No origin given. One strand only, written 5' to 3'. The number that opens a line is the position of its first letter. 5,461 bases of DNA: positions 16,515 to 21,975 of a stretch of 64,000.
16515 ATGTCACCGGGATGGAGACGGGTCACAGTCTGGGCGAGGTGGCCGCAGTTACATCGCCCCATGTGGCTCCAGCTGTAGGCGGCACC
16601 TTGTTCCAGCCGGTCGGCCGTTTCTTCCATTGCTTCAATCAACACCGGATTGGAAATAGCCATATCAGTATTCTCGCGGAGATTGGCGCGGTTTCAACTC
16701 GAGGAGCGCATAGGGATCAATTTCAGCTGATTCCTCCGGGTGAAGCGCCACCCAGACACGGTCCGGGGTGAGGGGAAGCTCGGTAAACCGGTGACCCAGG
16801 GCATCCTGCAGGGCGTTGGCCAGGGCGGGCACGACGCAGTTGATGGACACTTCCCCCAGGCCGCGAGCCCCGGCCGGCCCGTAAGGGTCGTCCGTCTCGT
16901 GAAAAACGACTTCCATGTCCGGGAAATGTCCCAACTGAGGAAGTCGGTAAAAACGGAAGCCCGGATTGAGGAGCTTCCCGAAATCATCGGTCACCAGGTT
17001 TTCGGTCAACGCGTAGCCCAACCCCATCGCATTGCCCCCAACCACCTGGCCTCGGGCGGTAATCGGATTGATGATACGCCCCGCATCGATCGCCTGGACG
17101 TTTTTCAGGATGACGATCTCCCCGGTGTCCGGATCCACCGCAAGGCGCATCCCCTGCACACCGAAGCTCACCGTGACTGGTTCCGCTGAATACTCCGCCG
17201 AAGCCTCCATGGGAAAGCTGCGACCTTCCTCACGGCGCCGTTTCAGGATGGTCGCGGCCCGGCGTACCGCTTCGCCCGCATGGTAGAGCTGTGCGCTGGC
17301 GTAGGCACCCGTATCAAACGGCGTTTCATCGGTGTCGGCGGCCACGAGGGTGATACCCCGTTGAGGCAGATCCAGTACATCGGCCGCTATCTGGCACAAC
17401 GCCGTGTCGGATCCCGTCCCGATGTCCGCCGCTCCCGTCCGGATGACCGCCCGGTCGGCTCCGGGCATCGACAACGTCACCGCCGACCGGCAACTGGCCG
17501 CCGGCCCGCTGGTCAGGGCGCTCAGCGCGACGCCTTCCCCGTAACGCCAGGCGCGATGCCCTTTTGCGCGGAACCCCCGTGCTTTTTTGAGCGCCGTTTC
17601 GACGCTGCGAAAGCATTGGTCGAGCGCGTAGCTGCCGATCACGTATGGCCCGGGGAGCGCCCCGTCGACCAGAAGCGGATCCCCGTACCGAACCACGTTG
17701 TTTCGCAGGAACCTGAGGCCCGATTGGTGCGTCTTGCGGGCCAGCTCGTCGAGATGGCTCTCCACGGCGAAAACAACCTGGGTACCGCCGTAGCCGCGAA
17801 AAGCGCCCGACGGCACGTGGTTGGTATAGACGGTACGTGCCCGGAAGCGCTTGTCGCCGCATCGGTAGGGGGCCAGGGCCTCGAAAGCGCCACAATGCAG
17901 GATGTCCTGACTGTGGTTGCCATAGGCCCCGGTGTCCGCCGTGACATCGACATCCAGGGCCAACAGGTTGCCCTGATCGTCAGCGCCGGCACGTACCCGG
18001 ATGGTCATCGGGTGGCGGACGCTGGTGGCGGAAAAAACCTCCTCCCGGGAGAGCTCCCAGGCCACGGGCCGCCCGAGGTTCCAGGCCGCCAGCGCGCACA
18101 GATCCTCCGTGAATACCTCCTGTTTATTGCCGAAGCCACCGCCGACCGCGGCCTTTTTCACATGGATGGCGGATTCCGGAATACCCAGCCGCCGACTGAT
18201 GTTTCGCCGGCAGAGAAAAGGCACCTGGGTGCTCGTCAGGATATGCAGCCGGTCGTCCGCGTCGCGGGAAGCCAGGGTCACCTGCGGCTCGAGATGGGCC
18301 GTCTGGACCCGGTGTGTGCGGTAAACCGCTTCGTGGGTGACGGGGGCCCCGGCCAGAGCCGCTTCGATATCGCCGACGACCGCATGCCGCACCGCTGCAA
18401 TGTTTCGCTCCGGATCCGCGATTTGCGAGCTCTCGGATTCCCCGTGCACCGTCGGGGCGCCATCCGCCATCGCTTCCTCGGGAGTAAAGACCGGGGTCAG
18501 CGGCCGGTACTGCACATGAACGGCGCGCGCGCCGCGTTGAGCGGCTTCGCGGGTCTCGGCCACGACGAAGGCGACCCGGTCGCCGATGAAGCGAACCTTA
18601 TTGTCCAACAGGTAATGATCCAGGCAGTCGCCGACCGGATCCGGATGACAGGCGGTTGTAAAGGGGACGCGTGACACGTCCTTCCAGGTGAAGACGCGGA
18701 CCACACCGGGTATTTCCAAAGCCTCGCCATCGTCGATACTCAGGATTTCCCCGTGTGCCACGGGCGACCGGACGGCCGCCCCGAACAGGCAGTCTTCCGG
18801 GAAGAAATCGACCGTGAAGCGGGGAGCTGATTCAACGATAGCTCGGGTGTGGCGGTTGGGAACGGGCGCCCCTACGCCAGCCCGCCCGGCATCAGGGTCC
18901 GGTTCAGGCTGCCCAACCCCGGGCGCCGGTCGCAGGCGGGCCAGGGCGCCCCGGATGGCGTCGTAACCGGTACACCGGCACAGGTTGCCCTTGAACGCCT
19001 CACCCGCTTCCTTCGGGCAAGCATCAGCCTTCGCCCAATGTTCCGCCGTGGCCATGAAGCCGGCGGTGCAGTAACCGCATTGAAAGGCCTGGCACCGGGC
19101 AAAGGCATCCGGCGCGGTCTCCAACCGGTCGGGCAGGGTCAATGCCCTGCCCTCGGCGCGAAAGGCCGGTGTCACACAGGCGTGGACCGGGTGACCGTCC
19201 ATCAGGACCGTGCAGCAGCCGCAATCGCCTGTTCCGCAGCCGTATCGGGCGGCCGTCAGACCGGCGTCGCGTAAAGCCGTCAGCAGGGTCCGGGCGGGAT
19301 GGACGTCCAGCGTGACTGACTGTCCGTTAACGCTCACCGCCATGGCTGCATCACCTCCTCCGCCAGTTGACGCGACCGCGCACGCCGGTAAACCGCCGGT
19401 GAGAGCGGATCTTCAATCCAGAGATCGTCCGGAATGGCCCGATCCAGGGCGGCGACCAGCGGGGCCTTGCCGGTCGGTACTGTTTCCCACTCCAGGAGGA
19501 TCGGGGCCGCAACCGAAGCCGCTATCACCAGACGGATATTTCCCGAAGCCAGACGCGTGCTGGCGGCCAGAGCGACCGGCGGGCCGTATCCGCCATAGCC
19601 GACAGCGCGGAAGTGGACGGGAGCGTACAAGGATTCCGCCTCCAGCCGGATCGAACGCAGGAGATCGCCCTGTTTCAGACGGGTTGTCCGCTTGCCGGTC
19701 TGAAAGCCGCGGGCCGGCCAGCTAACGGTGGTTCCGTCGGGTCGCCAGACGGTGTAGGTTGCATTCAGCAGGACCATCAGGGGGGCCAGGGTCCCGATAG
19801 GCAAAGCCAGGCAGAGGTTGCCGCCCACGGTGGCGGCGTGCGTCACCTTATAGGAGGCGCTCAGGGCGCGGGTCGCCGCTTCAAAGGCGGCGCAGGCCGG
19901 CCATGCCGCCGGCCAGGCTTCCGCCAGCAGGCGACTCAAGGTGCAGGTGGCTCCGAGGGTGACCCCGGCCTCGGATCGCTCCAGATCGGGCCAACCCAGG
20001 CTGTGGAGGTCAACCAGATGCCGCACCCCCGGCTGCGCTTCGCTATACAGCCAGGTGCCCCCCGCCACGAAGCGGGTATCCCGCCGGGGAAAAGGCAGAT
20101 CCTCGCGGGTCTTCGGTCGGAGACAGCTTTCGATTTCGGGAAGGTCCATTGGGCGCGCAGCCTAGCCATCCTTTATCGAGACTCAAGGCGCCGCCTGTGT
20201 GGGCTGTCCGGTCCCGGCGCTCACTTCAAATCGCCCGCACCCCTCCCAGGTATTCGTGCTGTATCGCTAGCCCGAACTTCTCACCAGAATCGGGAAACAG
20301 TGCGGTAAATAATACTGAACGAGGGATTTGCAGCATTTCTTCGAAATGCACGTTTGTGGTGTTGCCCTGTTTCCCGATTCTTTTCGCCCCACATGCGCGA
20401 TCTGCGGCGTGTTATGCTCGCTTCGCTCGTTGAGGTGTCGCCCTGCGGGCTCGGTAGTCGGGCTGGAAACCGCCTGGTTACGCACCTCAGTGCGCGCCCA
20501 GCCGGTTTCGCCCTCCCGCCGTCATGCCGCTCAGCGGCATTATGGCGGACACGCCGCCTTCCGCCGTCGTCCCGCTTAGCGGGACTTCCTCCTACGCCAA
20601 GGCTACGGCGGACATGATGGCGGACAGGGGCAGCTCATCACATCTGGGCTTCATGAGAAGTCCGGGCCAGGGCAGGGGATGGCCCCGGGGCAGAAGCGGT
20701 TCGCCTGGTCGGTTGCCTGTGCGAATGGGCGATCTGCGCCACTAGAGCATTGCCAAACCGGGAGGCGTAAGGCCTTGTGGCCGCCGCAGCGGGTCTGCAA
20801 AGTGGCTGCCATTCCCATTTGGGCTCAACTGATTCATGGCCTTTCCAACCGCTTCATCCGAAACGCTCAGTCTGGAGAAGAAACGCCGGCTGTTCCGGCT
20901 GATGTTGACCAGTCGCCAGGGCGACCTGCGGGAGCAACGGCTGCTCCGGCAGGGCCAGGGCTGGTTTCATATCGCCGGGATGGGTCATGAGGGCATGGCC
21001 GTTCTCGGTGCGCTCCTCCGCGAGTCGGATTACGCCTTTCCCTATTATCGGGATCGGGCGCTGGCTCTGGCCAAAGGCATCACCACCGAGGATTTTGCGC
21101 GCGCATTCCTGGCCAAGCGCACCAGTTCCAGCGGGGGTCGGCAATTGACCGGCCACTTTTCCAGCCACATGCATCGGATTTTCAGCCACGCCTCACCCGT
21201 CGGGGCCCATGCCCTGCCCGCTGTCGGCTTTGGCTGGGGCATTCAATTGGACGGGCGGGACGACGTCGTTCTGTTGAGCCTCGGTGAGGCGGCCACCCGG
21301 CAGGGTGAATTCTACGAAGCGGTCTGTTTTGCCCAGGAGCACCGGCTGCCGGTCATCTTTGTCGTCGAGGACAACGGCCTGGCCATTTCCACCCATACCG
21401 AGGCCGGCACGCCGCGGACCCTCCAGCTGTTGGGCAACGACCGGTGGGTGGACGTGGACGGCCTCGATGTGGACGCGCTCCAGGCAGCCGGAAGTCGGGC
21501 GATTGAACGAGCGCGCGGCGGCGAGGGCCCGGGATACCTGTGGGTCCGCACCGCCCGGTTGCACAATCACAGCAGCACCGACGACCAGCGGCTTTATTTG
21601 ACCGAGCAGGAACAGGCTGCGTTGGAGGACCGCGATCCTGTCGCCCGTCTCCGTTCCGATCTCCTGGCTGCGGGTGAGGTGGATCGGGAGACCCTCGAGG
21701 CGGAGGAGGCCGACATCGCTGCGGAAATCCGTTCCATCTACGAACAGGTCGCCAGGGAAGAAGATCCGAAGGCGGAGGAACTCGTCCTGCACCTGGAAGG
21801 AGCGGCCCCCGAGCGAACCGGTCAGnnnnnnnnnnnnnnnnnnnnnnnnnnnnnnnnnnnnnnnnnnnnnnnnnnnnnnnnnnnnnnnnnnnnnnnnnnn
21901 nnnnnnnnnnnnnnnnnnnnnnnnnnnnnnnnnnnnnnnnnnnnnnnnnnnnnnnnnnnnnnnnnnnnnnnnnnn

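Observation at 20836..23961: All-in-one 2-oxoacid dehydrogenase: E1alpha, E1beta, lipoyl domain and E2 catalytic domain in one 1041-aa chain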

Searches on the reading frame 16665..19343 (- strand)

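Call 7: search_protein_families(library=pfam, proteins=[window:16665-19343:-], max_evalue=0.001)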
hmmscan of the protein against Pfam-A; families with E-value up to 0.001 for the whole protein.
window:16665-19343:- (892 aa): 5 families
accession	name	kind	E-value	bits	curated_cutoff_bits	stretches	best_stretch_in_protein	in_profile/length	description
PF02738.23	MoCoBD_1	-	2e-72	243.6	27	1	313-549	7-243/244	Molybdopterin cofactor-binding domain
PF20256.3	MoCoBD_2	-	1.4e-45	156.4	27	2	713-808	178-283/283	Molybdopterin cofactor-binding domain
PF01315.27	Ald_Xan_dh_C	-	6.2e-24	84.9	31.3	1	182-282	13-109/110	Aldehyde oxidase and xanthine dehydrogenase, a/b hammerhead domain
PF01799.25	Fer2_2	-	2.4e-16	60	30.3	1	74-133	11-73/75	[2Fe-2S] binding domain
PF00111.32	Fer2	-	3e-09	37.1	21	1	4-62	2-64/77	2Fe-2S iron-sulfur cluster binding domain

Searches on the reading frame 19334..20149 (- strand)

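Call 7: search_protein_families(library=pfam, proteins=[window:19334-20149:-], max_evalue=0.001)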
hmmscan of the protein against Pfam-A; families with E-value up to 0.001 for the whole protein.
window:19334-20149:- (271 aa): 1 family
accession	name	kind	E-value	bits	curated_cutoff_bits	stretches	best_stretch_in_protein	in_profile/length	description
PF00941.27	FAD_binding_5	-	9.6e-20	71.5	27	1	23-169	22-167/170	FAD binding domain in molybdopterin dehydrogenase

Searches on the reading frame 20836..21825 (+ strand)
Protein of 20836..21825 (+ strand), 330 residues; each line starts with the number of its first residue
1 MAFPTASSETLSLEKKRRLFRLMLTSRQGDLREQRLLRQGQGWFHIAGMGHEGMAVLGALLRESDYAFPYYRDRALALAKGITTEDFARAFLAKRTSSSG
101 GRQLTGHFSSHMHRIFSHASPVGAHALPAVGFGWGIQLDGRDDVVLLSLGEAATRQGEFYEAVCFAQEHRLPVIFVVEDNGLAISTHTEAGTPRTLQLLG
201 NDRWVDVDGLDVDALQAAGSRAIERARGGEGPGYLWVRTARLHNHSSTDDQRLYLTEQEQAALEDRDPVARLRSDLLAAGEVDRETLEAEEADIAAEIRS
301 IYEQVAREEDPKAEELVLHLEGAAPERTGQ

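Call 57: search_solved_structures(query=window:20836-21825:+, max_evalue=1e-10, show_alignments=3)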
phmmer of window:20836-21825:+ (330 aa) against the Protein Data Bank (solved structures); distinct sequences matched with E-value up to 1e-10: 28.
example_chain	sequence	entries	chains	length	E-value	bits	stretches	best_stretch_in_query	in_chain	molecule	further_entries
1um9_A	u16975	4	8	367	6.5e-43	150.5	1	11-308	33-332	2-oxo acid dehydrogenase alpha subunit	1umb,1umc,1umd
1qs0_A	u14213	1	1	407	2.1e-26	96.2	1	16-300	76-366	2-OXOISOVALERATE DEHYDROGENASE ALPHA-SUBUNIT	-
2bp7_A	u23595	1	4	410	2.2e-26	96.2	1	16-300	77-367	2-OXOISOVALERATE DEHYDROGENASE ALPHA SUBUNIT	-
1ni4_A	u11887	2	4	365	4.6e-26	95.1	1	11-325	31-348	Pyruvate dehydrogenase E1 component: Alpha subunit | Pyruvate dehydrogenase E1 component subunit alpha, somatic form, mitochondrial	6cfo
3exe_A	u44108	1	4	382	5e-26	95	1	11-325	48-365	Pyruvate dehydrogenase E1 component subunit alpha, somatic form, mitochondrial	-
3exf_A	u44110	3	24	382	5.1e-26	95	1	11-325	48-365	Pyruvate dehydrogenase E1 component subunit alpha, somatic form, mitochondrial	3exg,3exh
1w85_A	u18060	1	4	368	5.2e-26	95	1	10-300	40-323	PYRUVATE DEHYDROGENASE E1 COMPONENT, ALPHA SUBUNIT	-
3duf_A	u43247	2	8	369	5.2e-26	94.9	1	10-300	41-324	Pyruvate dehydrogenase E1 component subunit alpha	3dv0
6cer_A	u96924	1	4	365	1.1e-25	93.9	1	11-325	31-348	Pyruvate dehydrogenase E1 component subunit alpha, somatic form, mitochondrial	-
2ozl_A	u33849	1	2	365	1.7e-25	93.3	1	11-325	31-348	Pyruvate dehydrogenase E1 component alpha subunit, somatic form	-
3exi_A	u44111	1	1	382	1.8e-25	93.2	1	11-325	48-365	Pyruvate dehydrogenase E1 component subunit alpha, somatic form, mitochondrial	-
1w88_A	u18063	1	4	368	2.6e-25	92.7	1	10-300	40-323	PYRUVATE DEHYDROGENASE E1 COMPONENT, ALPHA SUBUNIT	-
3dva_A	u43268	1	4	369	2.6e-25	92.7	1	10-300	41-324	Pyruvate dehydrogenase E1 component subunit alpha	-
2bff_A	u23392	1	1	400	1.9e-23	86.5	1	11-313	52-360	2-OXOISOVALERATE DEHYDROGENASE ALPHA SUBUNIT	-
1dtw_A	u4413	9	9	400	3.3e-23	85.7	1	11-313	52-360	BRANCHED-CHAIN ALPHA-KETO ACID DEHYDROGENASE ALPHA SUBUNIT | 2-OXOISOVALERATE DEHYDROGENASE ALPHA SUBUNIT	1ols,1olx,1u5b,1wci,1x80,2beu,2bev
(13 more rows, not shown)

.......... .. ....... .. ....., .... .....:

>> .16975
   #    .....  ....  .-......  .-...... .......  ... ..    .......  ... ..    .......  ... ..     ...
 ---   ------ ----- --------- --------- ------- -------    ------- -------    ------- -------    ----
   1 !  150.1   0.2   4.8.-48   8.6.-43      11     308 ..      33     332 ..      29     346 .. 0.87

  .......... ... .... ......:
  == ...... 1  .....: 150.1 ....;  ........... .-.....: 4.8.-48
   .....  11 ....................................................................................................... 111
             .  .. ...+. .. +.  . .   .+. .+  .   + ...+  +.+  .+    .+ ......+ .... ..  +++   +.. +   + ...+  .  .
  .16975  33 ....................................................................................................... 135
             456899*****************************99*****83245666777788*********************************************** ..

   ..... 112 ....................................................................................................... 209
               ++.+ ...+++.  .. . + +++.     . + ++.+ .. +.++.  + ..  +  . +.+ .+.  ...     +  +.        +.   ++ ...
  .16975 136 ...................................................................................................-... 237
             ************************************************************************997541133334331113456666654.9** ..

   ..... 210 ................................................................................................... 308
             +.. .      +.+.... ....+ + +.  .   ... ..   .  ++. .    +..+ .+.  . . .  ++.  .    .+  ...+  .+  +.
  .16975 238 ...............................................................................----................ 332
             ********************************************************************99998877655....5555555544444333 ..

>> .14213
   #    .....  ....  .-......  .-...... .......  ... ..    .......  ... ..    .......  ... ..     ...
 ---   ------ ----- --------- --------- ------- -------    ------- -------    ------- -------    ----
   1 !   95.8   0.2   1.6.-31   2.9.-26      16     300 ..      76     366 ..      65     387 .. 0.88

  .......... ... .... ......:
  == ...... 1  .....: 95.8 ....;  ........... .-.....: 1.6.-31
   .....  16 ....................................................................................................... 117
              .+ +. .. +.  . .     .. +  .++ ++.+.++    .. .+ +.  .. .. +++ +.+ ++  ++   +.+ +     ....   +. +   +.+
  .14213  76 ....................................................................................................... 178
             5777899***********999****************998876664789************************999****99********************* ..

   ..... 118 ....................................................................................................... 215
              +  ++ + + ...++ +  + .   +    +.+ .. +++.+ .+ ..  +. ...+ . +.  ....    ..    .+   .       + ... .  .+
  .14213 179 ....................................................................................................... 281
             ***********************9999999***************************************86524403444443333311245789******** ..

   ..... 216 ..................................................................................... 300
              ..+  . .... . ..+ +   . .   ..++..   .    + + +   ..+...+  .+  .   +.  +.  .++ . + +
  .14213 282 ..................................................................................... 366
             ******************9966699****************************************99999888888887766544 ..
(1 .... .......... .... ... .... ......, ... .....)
